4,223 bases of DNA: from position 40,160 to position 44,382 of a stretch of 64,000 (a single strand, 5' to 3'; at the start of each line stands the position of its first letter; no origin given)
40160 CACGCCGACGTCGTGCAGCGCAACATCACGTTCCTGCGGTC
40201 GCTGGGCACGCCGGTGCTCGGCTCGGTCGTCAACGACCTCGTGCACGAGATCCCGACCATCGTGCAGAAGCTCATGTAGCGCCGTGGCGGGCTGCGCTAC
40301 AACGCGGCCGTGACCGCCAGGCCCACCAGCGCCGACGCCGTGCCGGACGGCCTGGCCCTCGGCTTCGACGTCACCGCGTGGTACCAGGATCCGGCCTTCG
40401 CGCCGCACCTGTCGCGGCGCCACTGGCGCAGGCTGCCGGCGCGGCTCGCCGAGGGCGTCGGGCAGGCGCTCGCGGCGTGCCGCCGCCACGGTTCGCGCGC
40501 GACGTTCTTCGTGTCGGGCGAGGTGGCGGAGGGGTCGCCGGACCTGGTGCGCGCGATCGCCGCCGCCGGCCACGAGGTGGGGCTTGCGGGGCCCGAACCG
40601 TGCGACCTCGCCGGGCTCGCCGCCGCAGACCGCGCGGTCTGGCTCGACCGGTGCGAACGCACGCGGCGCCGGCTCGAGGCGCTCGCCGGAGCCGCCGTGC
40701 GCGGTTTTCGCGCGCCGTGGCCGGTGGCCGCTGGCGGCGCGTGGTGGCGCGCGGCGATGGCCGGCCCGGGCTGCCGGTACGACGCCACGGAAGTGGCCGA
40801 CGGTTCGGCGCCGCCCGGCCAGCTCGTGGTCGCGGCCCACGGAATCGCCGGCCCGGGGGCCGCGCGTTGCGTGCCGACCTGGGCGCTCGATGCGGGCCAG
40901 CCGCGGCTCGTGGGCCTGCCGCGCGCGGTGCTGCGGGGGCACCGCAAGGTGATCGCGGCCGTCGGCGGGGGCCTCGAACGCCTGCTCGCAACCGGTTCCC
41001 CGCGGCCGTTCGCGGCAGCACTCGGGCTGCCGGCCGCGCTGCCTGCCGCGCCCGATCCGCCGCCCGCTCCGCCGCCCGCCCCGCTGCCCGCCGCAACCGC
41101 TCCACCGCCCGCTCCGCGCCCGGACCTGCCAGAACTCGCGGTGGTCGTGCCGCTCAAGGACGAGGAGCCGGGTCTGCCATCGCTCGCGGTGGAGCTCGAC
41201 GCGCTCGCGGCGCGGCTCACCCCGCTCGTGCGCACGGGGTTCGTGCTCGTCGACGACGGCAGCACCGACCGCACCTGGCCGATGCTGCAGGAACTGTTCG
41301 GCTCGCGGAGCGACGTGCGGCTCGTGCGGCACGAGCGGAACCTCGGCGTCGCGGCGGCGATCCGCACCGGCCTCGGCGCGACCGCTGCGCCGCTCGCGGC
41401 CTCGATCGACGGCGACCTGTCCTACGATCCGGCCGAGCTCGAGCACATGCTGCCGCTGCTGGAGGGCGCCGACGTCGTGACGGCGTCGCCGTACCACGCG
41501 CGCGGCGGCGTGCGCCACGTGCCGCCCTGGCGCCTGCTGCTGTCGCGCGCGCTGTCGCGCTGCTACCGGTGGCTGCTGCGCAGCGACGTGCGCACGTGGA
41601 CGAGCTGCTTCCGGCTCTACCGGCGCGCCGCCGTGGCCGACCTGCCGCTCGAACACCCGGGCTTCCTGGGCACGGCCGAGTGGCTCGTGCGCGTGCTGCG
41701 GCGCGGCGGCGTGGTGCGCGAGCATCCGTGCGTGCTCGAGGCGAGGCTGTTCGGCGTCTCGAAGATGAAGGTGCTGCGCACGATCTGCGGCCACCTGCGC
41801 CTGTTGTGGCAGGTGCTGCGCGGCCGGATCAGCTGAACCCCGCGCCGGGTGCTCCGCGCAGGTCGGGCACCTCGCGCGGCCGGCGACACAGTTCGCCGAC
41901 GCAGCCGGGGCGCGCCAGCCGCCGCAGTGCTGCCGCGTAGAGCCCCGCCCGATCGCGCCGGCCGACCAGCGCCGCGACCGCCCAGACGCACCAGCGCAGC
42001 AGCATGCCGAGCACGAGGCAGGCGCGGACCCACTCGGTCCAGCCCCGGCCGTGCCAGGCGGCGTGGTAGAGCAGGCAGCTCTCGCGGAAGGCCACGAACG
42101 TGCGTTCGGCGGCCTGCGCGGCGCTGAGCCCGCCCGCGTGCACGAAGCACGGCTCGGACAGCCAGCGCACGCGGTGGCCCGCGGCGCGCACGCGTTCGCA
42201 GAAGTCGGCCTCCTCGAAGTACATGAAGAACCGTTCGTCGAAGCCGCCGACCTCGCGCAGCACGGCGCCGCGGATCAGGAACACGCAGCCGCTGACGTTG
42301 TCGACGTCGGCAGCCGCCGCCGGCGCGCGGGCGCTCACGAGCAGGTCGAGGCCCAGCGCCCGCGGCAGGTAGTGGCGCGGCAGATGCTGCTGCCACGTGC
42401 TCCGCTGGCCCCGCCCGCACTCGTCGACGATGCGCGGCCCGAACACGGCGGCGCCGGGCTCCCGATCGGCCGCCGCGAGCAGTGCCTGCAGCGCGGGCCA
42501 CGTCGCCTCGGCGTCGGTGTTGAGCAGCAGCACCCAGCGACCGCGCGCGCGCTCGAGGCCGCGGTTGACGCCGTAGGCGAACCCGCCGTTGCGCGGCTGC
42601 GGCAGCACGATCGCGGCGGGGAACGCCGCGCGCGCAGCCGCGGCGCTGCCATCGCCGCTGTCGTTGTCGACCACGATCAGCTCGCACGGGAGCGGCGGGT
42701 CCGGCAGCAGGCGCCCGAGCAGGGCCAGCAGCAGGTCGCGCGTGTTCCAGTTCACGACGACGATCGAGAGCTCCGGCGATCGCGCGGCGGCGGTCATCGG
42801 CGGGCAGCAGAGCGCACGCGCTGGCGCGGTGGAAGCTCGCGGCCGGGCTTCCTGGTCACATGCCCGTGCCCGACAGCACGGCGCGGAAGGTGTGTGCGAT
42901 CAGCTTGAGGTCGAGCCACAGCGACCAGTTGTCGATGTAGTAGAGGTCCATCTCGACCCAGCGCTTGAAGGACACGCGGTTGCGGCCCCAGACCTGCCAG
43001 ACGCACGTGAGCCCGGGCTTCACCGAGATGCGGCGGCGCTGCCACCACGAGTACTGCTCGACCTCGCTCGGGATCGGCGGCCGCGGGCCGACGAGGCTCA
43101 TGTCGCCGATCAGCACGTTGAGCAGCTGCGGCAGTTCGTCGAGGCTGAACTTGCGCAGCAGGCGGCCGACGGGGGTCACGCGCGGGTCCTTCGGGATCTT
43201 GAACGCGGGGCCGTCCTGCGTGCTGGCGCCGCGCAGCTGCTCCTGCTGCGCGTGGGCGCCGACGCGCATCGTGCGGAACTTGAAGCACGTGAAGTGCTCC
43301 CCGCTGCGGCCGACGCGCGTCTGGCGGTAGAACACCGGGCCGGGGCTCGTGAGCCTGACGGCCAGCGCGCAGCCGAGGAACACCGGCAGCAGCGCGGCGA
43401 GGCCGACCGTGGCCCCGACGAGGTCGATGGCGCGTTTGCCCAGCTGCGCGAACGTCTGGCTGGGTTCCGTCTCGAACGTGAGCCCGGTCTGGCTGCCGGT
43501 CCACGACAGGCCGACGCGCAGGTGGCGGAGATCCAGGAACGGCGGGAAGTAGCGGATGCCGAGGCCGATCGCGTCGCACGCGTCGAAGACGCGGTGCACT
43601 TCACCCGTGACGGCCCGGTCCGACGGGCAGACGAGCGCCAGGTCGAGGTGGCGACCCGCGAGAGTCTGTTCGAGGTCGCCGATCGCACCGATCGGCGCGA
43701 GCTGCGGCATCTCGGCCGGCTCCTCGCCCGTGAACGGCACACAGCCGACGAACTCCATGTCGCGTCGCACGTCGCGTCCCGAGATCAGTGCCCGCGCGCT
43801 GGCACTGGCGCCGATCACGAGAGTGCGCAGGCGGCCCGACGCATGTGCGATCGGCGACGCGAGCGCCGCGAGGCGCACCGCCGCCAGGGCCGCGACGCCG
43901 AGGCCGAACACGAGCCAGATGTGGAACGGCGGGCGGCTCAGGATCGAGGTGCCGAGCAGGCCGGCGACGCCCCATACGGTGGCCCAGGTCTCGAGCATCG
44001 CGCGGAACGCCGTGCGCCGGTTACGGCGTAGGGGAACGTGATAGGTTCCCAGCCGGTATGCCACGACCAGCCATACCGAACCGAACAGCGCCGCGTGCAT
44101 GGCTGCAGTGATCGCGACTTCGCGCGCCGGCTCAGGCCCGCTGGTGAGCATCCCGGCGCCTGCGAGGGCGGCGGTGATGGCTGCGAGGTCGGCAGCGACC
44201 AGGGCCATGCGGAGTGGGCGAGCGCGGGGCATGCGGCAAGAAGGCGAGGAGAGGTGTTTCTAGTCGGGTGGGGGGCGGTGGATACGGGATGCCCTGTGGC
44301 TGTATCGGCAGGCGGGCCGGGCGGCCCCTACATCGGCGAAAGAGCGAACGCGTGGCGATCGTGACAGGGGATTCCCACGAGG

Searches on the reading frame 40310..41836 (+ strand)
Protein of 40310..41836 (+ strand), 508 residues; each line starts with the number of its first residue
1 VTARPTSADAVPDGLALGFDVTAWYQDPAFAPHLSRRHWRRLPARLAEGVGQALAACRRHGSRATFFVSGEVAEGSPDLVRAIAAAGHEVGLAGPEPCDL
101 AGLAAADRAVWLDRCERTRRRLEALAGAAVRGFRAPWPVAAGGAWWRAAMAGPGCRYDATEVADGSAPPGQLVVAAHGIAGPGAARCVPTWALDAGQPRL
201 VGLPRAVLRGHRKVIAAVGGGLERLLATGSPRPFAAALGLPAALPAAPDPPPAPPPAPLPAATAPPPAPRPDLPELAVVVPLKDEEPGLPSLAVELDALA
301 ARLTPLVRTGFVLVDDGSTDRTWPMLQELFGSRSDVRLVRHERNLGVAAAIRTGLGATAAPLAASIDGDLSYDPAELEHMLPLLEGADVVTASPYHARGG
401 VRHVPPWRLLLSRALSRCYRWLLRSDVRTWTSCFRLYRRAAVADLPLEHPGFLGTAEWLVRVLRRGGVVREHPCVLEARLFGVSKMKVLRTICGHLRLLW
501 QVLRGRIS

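Call 42: search_protein_families(library=pfam, proteins=[window:40310-41836:+], max_evalue=0.0001)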
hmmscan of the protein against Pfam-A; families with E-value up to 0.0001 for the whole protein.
window:40310-41836:+ (508 aa): 2 families
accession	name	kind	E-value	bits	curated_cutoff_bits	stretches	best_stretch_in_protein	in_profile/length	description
PF00535.33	Glycos_transf_2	-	1.2e-18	68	23.3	1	278-442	2-164/168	Glycosyl transferase family 2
PF01522.26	Polysacc_deac_1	-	3.2e-08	34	23.1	1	51-136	22-104/124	Polysaccharide deacetylase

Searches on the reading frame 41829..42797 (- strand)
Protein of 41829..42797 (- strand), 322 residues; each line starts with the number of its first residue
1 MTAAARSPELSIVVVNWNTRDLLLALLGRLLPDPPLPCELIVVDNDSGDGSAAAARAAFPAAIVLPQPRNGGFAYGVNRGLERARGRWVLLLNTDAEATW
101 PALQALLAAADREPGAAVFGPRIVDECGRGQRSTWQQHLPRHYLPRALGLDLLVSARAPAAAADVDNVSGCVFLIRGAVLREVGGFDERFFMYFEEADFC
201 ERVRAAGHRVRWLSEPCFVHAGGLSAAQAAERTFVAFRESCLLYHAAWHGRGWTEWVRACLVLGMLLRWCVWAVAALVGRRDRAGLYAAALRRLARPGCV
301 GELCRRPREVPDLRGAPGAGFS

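Call 42: search_protein_families(library=pfam, proteins=[window:41829-42797:-], max_evalue=0.0001)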
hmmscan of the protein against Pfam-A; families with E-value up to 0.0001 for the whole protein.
window:41829-42797:- (322 aa): 3 families
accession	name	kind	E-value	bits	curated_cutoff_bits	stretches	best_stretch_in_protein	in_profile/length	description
PF00535.33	Glycos_transf_2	-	7.8e-20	71.9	23.3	1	11-138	1-135/168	Glycosyl transferase family 2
PF13641.12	Glyco_tranf_2_3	-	3.5e-11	44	27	1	8-219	1-210/230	Glycosyltransferase like family 2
PF13632.12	Glyco_trans_2_3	-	3.4e-06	27.4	27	1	88-225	1-127/198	Glycosyl transferase family group 2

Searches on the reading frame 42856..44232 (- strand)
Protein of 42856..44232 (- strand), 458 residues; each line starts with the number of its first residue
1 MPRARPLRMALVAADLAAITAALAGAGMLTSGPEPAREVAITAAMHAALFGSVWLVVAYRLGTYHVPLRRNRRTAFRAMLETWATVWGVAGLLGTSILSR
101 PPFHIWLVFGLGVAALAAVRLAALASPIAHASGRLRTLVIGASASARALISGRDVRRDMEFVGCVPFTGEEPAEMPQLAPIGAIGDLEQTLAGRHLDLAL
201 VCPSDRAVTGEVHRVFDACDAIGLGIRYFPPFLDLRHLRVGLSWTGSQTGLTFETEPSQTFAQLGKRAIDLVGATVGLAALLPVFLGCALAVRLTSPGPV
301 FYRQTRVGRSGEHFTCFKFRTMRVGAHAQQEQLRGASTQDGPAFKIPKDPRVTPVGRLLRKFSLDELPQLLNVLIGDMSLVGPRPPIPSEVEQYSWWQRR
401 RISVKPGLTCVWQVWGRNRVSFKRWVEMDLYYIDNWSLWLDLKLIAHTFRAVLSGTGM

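Call 42: search_protein_families(library=pfam, proteins=[window:42856-44232:-], max_evalue=0.0001)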
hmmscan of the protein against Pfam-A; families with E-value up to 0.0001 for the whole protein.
window:42856-44232:- (458 aa): 1 family
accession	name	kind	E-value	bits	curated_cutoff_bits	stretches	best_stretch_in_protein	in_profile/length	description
PF02397.22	Bac_transf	-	3.9e-67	225.7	27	1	266-453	1-178/179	Bacterial sugar transferase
